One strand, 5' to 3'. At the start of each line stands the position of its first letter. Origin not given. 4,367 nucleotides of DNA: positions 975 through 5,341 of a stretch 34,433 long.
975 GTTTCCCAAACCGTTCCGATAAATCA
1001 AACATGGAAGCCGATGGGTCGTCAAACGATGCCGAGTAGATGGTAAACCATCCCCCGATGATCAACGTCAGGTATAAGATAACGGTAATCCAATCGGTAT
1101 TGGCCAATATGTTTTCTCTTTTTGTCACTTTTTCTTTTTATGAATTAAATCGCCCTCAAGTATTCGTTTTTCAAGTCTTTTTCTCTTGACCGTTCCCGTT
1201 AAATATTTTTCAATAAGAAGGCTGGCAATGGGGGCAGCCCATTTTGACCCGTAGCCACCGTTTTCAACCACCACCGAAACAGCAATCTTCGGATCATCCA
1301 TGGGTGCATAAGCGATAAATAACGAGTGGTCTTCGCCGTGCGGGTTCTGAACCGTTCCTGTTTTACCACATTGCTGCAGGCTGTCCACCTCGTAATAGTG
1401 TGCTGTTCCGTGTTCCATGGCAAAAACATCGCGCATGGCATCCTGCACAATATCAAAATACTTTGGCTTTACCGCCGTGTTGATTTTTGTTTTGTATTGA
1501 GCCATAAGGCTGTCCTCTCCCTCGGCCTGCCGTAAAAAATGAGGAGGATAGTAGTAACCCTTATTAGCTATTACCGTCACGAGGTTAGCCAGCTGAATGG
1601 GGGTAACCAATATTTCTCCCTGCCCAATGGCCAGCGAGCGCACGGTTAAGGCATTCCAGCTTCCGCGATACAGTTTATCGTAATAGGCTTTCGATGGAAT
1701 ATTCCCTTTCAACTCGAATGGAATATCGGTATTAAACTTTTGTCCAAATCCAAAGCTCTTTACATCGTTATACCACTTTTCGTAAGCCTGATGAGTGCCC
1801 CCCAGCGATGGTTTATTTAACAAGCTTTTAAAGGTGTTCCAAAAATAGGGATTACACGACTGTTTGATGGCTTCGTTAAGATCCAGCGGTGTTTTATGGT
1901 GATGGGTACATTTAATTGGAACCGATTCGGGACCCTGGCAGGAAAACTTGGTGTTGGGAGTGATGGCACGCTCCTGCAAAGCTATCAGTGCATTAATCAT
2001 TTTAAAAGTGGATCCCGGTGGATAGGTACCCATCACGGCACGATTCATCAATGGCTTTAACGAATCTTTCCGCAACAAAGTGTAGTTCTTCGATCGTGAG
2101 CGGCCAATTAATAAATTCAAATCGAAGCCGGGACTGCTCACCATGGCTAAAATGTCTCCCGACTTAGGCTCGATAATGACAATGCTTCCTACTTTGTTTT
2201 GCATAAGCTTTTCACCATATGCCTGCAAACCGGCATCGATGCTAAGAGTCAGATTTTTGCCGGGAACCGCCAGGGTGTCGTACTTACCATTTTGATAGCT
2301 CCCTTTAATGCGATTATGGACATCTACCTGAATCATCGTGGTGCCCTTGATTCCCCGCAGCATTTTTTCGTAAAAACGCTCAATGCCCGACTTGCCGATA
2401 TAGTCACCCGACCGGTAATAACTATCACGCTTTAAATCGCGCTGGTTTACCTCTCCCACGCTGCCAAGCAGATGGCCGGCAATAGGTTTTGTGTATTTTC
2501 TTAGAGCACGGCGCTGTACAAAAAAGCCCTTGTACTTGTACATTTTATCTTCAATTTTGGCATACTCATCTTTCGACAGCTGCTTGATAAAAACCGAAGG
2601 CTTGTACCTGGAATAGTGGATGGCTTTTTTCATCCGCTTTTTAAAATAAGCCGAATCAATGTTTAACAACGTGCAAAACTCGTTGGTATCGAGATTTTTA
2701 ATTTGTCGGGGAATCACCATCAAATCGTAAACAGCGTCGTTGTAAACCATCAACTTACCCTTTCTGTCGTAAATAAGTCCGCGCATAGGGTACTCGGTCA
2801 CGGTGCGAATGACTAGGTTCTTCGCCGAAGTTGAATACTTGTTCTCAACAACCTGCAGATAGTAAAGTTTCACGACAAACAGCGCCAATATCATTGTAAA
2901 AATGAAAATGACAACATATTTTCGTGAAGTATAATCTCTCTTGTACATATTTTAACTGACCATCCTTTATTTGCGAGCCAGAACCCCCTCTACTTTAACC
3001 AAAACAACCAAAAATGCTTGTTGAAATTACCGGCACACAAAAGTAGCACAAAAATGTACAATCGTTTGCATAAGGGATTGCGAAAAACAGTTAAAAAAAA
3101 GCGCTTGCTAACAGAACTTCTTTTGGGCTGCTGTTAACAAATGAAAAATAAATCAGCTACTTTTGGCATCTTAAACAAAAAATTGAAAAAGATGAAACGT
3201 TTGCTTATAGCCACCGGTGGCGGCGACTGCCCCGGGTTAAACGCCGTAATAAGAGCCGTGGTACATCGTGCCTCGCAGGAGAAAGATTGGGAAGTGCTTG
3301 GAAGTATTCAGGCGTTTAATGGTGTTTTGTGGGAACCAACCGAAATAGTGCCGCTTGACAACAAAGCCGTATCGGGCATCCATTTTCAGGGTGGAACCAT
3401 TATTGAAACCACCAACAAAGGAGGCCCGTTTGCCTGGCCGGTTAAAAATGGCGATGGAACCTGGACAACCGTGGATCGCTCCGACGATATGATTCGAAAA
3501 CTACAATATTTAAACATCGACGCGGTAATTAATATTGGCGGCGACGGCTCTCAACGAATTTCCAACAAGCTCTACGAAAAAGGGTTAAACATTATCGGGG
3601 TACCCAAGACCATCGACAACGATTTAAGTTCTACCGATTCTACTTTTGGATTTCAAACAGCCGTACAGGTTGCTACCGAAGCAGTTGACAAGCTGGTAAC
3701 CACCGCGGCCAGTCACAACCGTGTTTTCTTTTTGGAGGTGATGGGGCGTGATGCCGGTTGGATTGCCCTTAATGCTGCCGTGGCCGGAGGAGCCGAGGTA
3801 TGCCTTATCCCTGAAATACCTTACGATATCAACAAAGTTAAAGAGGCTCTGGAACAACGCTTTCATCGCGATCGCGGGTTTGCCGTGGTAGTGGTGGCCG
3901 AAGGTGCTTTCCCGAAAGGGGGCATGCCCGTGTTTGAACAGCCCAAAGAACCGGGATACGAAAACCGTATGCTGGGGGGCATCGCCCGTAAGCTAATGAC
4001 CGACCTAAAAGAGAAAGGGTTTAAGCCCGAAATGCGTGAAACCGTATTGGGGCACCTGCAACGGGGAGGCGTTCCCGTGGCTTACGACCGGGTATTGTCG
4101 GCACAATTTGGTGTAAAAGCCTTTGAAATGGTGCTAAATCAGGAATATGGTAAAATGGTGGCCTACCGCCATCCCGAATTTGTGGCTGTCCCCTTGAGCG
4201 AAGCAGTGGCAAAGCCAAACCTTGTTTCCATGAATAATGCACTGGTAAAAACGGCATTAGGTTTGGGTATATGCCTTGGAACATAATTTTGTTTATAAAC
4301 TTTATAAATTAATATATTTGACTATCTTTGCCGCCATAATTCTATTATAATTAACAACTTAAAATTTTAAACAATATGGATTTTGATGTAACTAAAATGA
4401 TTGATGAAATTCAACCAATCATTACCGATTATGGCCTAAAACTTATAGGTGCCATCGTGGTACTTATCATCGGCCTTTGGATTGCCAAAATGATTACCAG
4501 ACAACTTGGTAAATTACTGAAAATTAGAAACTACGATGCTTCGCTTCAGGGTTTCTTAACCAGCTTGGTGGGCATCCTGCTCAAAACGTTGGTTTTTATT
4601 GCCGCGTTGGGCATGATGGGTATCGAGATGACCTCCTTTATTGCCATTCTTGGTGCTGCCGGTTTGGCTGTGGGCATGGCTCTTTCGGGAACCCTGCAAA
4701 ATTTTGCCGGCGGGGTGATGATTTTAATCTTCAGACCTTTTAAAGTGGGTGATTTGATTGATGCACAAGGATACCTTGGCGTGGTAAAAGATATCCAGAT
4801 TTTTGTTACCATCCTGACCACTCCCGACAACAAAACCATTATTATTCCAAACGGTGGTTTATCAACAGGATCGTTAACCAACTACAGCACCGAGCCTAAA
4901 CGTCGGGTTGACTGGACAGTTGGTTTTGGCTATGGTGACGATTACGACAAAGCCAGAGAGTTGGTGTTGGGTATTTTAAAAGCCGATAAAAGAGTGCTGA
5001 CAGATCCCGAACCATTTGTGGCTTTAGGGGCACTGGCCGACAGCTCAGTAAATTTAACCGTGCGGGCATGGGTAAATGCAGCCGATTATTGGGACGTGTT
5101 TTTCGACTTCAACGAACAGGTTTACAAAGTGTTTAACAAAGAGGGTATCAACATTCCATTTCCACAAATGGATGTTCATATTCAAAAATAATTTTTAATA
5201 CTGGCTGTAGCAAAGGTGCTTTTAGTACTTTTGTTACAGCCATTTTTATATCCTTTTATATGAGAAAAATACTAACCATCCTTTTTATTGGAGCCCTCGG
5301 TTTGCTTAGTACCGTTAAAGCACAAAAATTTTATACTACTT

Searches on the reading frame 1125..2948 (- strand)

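Call 72: search_protein_families(library=pfam, proteins=[window:1125-2948:-], max_evalue=0.00001)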
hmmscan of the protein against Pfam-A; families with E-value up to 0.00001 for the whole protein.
window:1125-2948:- (607 aa): 2 families
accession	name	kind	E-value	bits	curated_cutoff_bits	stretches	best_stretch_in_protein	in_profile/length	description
PF00905.27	Transpeptidase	-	8.7e-58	196.3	22.1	1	254-578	1-297/299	Penicillin binding protein transpeptidase domain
PF03717.20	PBP_dimer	-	6.3e-42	144.5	24.4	1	52-216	2-177/180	Penicillin-binding Protein dimerisation domain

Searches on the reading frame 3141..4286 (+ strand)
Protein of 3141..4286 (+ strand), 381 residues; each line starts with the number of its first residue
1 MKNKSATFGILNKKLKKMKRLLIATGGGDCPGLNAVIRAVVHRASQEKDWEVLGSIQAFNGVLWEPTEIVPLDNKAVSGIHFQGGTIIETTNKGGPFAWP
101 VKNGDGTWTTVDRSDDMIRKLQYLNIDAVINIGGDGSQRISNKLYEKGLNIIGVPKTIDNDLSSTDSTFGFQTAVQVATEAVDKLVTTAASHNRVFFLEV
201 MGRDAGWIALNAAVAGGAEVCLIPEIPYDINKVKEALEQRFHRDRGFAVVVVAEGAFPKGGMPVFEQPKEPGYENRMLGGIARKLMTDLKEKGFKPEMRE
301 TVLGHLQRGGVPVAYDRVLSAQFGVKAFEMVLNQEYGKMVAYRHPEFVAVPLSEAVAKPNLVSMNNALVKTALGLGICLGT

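Call 72: search_protein_families(library=pfam, proteins=[window:3141-4286:+], max_evalue=0.00001)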
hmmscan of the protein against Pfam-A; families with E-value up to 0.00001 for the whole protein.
window:3141-4286:+ (381 aa): 1 family
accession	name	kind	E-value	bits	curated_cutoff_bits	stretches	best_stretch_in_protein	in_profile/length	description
PF00365.25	PFK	-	8e-93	311.2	30.9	1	21-330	2-276/277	Phosphofructokinase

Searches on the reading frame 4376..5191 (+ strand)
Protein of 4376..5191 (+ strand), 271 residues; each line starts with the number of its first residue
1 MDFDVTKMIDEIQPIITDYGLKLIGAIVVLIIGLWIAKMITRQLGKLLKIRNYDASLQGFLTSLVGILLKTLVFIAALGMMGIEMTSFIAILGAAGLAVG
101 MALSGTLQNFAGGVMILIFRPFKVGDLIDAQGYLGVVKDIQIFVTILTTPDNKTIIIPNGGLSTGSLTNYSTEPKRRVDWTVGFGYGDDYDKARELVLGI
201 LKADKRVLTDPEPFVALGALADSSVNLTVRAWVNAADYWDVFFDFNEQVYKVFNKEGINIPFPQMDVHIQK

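Call 72: search_protein_families(library=pfam, proteins=[window:4376-5191:+], max_evalue=0.00001)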
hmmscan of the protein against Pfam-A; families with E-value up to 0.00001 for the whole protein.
window:4376-5191:+ (271 aa): 3 families
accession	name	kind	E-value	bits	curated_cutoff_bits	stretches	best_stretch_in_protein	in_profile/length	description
PF00924.24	MS_channel_2nd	-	2.2e-19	69.8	20.2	1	106-171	2-67/68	Mechanosensitive ion channel, beta-domain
PF21082.3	MS_channel_3rd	-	6.5e-18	65.4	21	1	178-260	1-88/88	Mechanosensitive ion channel MscS, C-terminal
PF05552.17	MS_channel_1st_1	-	1.5e-07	31.6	22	1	15-54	9-48/50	Mechanosensitive ion channel, conserved TM helix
